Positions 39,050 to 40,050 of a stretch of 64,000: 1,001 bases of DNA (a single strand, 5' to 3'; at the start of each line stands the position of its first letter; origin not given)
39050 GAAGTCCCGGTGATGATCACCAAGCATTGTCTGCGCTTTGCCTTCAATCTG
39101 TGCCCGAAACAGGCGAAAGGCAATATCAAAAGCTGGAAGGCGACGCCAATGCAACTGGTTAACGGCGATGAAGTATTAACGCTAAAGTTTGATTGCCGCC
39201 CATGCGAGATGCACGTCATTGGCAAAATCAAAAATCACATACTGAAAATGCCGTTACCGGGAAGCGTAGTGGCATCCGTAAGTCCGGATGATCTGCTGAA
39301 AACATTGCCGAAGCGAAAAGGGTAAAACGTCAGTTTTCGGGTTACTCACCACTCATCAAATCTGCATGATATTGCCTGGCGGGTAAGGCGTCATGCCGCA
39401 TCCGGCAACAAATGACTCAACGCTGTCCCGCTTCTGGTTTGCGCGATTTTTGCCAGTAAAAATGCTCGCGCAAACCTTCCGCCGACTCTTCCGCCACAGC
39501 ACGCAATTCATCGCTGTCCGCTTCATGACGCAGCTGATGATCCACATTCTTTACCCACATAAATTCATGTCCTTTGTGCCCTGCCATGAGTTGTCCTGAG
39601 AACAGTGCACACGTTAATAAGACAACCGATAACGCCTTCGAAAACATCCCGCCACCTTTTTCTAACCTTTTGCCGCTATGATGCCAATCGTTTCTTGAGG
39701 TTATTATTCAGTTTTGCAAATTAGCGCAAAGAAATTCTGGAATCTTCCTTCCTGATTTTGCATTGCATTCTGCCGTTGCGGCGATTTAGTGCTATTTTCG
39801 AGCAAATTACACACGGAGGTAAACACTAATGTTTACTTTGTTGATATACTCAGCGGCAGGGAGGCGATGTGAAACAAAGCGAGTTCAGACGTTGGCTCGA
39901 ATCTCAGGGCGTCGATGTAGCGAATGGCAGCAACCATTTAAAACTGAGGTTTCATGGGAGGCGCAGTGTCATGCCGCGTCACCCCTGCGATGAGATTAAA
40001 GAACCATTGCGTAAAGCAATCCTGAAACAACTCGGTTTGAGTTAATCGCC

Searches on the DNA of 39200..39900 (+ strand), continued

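Call 47: get_annotated_region(hit=H41, flank=120)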
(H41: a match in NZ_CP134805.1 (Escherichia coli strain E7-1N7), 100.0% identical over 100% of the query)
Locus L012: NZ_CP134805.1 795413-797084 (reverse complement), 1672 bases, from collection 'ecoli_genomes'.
description: Escherichia coli strain E7-1N7 chromosome, complete genome
organism: Escherichia coli strain E7-1N7 (NCBI taxid 562)
replicon: chromosome; assembly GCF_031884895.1
host: -; source: agricultural environment; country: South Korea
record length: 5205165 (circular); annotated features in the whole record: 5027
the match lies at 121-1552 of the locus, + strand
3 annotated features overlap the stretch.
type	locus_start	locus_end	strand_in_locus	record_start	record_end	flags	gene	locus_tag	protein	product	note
CDS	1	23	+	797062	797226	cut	yhaL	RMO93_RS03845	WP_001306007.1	protein YhaL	-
CDS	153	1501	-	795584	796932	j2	-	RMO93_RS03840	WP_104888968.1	IS3 family transposase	programmed frameshift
CDS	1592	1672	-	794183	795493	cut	cyuA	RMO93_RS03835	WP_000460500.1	cysteine desulfidase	-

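Call 48: get_annotated_region(hit=H44, flank=120)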
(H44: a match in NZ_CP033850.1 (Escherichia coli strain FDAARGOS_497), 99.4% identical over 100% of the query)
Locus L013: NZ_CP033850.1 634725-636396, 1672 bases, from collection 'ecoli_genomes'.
description: Escherichia coli strain FDAARGOS_497 chromosome, complete genome
organism: Escherichia coli strain FDAARGOS_497 (NCBI taxid 562)
replicon: chromosome; assembly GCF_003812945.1
host: Homo sapiens; source: UCC isolate; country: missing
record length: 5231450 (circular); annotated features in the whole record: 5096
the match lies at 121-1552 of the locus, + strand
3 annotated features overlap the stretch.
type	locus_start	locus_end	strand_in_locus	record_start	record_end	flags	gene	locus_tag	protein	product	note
CDS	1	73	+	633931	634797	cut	yghU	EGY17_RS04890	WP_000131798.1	glutathione-dependent disulfide-bond oxidoreductase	-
CDS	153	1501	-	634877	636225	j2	-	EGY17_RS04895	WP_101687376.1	IS3 family transposase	programmed frameshift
CDS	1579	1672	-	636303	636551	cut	hybG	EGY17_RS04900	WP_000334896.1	hydrogenase maturation factor HybG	-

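Call 67: search_with_rna_model(model_id=R1, sources=[L001, L005, L006, L007, L008, L009, L010, L011, L014, L015, L016, L017, L018, L055, L019, L020, L049], filters=off, max_evalue=1)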
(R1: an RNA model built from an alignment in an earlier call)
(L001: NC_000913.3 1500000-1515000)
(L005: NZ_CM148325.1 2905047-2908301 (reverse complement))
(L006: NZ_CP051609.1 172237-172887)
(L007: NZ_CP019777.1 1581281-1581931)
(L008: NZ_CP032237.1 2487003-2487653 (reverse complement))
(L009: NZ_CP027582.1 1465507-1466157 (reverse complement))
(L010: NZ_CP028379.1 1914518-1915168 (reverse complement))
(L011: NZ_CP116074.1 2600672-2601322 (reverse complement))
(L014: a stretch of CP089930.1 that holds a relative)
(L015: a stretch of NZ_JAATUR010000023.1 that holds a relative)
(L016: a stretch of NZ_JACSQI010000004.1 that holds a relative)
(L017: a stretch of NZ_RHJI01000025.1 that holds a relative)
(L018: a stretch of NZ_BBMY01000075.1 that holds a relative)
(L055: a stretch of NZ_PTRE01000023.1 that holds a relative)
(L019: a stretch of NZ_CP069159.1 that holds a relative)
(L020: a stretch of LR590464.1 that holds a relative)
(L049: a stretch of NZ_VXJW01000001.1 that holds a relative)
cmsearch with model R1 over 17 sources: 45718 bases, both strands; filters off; matches with E-value up to 1: 22.
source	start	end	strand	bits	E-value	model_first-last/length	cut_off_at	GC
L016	1438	1477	+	57.8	3.1e-13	1-40/40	no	0.57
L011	323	361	-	51.2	1.7e-11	1-40/40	no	0.62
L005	1623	1661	-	50.5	2.6e-11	1-40/40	no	0.64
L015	1438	1477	+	43.5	1.9e-09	1-40/40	no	0.5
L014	1438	1477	+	43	2.5e-09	1-40/40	no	0.55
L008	323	361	-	41.2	7.4e-09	1-40/40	no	0.67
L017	1438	1476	+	40.9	9.1e-09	1-40/40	no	0.64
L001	8790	8828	-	40.7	9.9e-09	1-40/40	no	0.64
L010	323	361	-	40.7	9.9e-09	1-40/40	no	0.64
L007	323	361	-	37.9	5.6e-08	1-40/40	no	0.64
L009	323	361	-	35.6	2.2e-07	1-40/40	no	0.67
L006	323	361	-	33.3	9.1e-07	1-40/40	no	0.64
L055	1366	1404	+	27.1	4.1e-05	1-40/40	no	0.64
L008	325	362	+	17.2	0.017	1-40/40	no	0.68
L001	8792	8830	+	16.4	0.027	1-40/40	no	0.64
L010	325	363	+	16.4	0.027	1-40/40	no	0.64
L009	325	362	+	15.7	0.042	1-40/40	no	0.68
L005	1629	1657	+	15.7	0.042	5-34/40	no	0.76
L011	329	357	+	15.7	0.042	5-34/40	no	0.76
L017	1442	1470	-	13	0.22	5-34/40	no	0.72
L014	1442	1471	-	12.5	0.29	5-34/40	no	0.63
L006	325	362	+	11.4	0.56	1-40/40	no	0.66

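Call 73: search_dna_similar(query=window:39323-39373:+, collection=ecoli_genomes, mode=distant, max_evalue=10, max_rows=5)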
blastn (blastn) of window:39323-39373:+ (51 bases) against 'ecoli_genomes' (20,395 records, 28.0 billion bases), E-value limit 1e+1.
Records with a match: 5408; places in all: 5408; records where one place covers at least 80% of the query: 5408.
Genomes with a match: 5408 of 5426; with a place that covers at least 80% of the query: 5408. Places per genome that has any: lowest 1, median 1, highest 1. On chromosomes: 5403 places; on plasmids: 5.
Best place of each record, by identity: >=99% 112; 95-99% 1099; 90-95% 2024; 80-90% 2173.
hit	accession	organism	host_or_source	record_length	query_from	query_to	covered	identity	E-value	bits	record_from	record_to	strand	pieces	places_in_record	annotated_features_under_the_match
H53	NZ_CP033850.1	Escherichia coli strain FDAARGOS_497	Homo sapiens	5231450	1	51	100%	100.0%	5e-17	93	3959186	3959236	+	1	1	rlhA: 23S rRNA 5-hydroxycytidine C2501 synthase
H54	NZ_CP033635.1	Escherichia coli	chicken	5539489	1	51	100%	100.0%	5e-17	93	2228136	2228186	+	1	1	rlhA: 23S rRNA 5-hydroxycytidine C2501 synthase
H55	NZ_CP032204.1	Escherichia coli strain AR_0013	missing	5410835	1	51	100%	100.0%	5e-17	93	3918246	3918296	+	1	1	rlhA: 23S rRNA 5-hydroxycytidine C2501 synthase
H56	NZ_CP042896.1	Escherichia coli strain CFSAN061771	missing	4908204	1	51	100%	100.0%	5e-17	93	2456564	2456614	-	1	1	rlhA: 23S rRNA 5-hydroxycytidine C2501 synthase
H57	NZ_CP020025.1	Escherichia coli strain WB61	Rupornis magnirostris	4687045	1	51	100%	100.0%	5e-17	93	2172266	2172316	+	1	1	rlhA: 23S rRNA 5-hydroxycytidine C2501 synthase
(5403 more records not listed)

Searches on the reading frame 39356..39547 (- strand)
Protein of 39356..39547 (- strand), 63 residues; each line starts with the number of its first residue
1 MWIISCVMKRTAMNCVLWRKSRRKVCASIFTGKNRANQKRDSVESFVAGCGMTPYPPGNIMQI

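Call 20: search_protein_families(library=pfam, proteins=[window:39356-39547:-], max_evalue=0.1)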
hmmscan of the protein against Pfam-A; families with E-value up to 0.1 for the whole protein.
window:39356-39547:- (63 aa): 0 families
